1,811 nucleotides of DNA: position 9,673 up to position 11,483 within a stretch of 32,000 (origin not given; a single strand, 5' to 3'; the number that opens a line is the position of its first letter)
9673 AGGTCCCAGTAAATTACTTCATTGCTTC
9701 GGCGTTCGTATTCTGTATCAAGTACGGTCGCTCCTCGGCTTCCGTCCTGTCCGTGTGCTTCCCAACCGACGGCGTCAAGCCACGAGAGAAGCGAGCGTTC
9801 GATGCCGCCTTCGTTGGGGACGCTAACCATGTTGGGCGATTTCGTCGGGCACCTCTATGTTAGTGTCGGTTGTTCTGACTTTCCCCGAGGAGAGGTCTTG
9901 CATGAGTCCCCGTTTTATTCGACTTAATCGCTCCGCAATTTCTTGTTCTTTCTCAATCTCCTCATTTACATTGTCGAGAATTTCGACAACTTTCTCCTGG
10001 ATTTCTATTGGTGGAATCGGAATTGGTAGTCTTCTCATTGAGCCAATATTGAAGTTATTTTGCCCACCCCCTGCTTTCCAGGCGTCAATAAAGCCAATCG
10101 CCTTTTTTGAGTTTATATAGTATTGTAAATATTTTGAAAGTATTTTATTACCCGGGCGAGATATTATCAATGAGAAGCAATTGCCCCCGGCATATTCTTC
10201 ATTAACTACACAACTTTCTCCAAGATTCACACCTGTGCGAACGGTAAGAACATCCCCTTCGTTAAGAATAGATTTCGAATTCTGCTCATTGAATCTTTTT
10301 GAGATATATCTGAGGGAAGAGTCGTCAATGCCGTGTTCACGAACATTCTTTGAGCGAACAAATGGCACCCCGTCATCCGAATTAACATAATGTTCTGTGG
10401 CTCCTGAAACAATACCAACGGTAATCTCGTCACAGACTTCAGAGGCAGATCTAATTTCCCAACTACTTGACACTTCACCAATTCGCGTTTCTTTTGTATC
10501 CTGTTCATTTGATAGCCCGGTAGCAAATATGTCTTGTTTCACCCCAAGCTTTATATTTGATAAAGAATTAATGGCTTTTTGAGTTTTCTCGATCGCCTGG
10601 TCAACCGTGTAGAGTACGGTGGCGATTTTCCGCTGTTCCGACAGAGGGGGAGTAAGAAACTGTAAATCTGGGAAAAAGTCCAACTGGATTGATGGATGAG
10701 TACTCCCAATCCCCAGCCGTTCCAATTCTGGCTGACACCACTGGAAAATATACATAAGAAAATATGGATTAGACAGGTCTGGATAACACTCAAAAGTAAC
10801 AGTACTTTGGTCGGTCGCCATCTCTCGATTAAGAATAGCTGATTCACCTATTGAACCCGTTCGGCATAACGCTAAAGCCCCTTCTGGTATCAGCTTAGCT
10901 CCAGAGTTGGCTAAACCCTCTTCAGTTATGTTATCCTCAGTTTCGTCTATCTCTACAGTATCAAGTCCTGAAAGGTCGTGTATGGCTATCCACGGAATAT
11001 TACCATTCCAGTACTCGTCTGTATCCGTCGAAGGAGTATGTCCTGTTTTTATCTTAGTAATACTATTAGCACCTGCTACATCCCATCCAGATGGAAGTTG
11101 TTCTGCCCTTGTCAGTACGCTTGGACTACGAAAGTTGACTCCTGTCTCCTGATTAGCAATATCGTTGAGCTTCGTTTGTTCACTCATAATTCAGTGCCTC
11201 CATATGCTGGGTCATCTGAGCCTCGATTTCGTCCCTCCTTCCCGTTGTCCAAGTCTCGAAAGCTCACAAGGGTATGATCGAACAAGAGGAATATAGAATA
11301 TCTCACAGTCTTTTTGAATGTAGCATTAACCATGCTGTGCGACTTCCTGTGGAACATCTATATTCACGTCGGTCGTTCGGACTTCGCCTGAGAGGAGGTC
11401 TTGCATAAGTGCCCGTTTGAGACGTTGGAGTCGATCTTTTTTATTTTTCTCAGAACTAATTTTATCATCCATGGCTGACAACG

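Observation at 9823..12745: Two tandem full-length hsdS genes organised as cassettes, each carrying the hsdM-3' and hsdR-5' junctions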

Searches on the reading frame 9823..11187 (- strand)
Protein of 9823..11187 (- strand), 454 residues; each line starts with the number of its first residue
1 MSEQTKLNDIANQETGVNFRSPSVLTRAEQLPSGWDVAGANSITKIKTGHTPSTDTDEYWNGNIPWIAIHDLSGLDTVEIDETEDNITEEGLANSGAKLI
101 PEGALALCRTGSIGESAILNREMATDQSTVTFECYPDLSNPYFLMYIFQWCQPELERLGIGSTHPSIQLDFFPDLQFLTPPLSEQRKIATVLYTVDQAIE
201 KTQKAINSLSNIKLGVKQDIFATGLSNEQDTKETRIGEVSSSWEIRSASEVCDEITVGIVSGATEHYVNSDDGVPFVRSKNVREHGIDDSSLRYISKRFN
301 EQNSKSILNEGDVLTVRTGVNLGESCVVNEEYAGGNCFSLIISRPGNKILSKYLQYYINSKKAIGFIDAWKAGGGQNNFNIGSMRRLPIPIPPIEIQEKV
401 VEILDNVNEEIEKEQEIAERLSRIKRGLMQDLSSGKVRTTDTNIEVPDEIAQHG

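Call 5: search_protein_families(library=pfam, proteins=[window:9823-11187:-])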
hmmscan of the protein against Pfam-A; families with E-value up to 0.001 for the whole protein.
window:9823-11187:- (454 aa): 1 family
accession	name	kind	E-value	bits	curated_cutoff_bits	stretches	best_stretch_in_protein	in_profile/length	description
PF01420.25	Methylase_S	-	3.2e-41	141.8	22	2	32-205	1-164/168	Type I restriction modification DNA specificity domain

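Call 10: find_encoding_contigs(protein=window:9823-11187:-, flank=10000, max_places=10)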
Protein window:9823-11187:- (454 aa): no gene with exactly this product is on record in the collection.

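Call 23: find_homologous_proteins(query=window:9823-11187:-, max_evalue=1e-20)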
Query window:9823-11187:- (454 aa): 566 proteins with E <= 1e-20 among 8000 candidates; the best 120 are listed.
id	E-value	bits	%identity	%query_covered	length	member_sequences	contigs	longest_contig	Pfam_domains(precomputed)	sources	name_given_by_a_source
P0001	0.0e+0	1018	100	100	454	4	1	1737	PF01420.26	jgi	jgi:type I restriction enzyme S subunit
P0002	2.4e-177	608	63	100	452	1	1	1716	PF01420.26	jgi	jgi:type I restriction enzyme S subunit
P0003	5.3e-170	584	58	98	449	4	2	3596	PF01420.26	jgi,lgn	jgi:type I restriction enzyme S subunit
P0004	1.3e-126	441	48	100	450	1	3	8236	PF01420.26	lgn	-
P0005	5.1e-122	426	47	100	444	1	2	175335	PF01420.26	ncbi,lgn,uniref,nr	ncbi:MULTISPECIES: restriction endonuclease subunit S [Halolamina]|uniref:Type I restriction enzyme,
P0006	2.4e-118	414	44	100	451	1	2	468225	PF01420.26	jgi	-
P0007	6.1e-118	412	46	98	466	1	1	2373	PF01420.26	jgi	jgi:type I restriction enzyme S subunit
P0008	7.1e-115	402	44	100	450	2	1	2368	PF01420.26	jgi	jgi:type I restriction enzyme S subunit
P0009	2.8e-111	391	47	90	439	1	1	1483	PF01420.26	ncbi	-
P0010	1.9e-103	365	42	100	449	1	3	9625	PF01420.26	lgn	-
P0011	2.3e-101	358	53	70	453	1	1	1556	PF01420.26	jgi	jgi:type I restriction enzyme S subunit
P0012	3.6e-101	357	49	45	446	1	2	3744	PF01420.26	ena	-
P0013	2.2e-98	348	51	70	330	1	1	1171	PF01420.26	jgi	jgi:type I restriction enzyme S subunit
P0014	7.7e-87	310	39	91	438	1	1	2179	PF01420.26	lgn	-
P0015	1.2e-86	309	47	46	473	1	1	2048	PF01420.26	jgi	jgi:type I restriction enzyme S subunit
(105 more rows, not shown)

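Call 26: find_encoding_contigs(protein=P0001, flank=10000, max_places=10)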
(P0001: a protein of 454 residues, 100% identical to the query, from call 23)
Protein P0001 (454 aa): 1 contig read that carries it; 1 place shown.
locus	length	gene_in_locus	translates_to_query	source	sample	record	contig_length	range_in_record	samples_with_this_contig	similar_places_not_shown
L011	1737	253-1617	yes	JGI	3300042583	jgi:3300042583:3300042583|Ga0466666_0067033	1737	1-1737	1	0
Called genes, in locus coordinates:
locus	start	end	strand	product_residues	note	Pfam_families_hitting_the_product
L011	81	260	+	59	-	-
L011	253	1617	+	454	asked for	PF01420:Methylase_S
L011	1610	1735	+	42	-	?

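Call 58: search_protein_families(library=ncbifam, proteins=[window:9823-11187:-], max_evalue=0.001)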
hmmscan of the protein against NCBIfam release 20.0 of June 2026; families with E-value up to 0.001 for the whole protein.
window:9823-11187:- (454 aa): 2 families
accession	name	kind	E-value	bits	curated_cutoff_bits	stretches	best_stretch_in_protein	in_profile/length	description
NF007278.0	PRK09737.1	equivalog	4e-26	91.8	662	1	28-413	3-394/461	type I restriction-modification system specificity subunit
NF047740.1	antiphage_MADS5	equivalog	5.7e-14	51.8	400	1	265-415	59-209/461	methylation-associated defense system restriction endonuclease subunit S MAD5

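Call 61: find_encoding_contigs(protein=P0002, flank=10000, max_places=6)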
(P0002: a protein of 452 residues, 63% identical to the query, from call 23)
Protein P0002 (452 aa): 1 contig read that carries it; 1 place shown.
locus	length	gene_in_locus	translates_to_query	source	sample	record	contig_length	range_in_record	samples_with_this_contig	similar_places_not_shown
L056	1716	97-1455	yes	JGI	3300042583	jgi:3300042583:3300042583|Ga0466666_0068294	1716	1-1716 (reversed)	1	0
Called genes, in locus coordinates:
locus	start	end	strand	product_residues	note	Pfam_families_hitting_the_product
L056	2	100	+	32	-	?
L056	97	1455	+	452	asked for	PF01420:Methylase_S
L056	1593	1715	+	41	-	?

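Call 78: search_protein_families(library=padloc, proteins=[window:9823-11187:-], max_evalue=0.00001)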
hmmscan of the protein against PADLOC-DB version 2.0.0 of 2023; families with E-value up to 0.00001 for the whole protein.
window:9823-11187:- (454 aa): 133 families (the best 25 are shown)
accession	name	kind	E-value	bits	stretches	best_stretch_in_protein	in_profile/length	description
PDLC03108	Specificity_I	-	2.2e-92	308.7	1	25-454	27-452/452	Type I specificity subunit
PDLC03158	Specificity_I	-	6.4e-67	224.4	2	24-318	16-305/433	Type I specificity subunit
PDLC03134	Specificity_I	-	1.3e-56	190.2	2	163-444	136-413/428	Type I specificity subunit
PDLC03162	Specificity_I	-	4e-56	188.6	2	26-190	211-375/431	Type I specificity subunit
PDLC03156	Specificity_I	-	1e-55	187.9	3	242-443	5-207/413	Type I specificity subunit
PDLC03090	Specificity_I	-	1.9e-55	186.9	2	30-213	232-419/434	Type I specificity subunit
PDLC03099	Specificity_I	-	3.6e-55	185.7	2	139-449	89-402/405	Type I specificity subunit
PDLC04137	mad5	-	2.2e-54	183.2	2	34-256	2-226/392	mads_5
PDLC03087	Specificity_I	-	1.1e-49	167.5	2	239-444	11-217/418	Type I specificity subunit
PDLC03101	Specificity_I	-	9.7e-48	161.7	1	31-438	2-405/411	Type I specificity subunit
PDLC03168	Specificity_I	-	1e-47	161.7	3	241-425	3-183/459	Type I specificity subunit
PDLC03089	Specificity_I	-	7e-47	158.5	2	240-428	2-189/446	Type I specificity subunit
PDLC03178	Specificity_I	-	6.1e-46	155.6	2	34-221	218-410/411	Type I specificity subunit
PDLC03068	Specificity_I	-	1.7e-45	153.9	2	37-204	6-174/403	Type I specificity subunit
PDLC03169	Specificity_I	-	6.4e-45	152.4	1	28-413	3-394/461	Type I specificity subunit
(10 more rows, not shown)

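Call 83: find_encoding_contigs(protein=P0003, flank=10000, max_places=6)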
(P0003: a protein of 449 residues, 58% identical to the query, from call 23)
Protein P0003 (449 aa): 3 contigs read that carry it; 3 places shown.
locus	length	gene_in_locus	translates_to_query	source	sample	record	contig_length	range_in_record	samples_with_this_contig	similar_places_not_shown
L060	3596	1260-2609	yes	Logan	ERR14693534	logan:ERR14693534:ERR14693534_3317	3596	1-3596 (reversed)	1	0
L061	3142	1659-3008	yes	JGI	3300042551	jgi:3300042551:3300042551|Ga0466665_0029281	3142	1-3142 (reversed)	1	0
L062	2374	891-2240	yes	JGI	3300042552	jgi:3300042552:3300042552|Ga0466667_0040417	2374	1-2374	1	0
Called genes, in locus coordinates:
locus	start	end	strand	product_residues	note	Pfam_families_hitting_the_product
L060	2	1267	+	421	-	?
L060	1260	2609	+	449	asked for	PF01420:Methylase_S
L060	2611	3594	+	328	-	?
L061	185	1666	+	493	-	PF12161:HsdM_N, PF02384:N6_Mtase, PF01170:UPF0020 (weak)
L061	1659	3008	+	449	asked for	PF01420:Methylase_S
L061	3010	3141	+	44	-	?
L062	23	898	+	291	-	PF02384:N6_Mtase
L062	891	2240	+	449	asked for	PF01420:Methylase_S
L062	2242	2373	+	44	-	?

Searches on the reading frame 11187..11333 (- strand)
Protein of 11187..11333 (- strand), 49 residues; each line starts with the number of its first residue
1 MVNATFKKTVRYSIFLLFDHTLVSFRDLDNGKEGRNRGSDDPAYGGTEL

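Call 69: find_homologous_proteins(query=A2, max_evalue=10)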
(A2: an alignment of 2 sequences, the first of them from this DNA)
Query A2 (2 sequences) (49 aa, profile of the alignment): 1 proteins with E <= 10 among 1 candidates.
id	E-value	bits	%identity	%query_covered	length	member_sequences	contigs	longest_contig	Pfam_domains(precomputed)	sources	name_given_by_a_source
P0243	4.4e-16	76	84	76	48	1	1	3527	-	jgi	jgi:hypothetical protein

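Call 70: find_encoding_contigs(protein=P0243, flank=10000, max_places=6)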
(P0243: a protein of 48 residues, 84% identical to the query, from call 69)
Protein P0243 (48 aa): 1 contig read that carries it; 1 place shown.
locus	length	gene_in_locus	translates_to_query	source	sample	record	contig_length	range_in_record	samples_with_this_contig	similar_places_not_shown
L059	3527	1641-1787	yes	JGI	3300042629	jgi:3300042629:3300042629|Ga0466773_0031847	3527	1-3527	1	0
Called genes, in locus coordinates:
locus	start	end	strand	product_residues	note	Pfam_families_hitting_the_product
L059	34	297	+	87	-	PF02384:N6_Mtase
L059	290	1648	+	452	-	PF01420:Methylase_S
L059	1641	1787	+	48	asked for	-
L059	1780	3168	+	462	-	PF01420:Methylase_S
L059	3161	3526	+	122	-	?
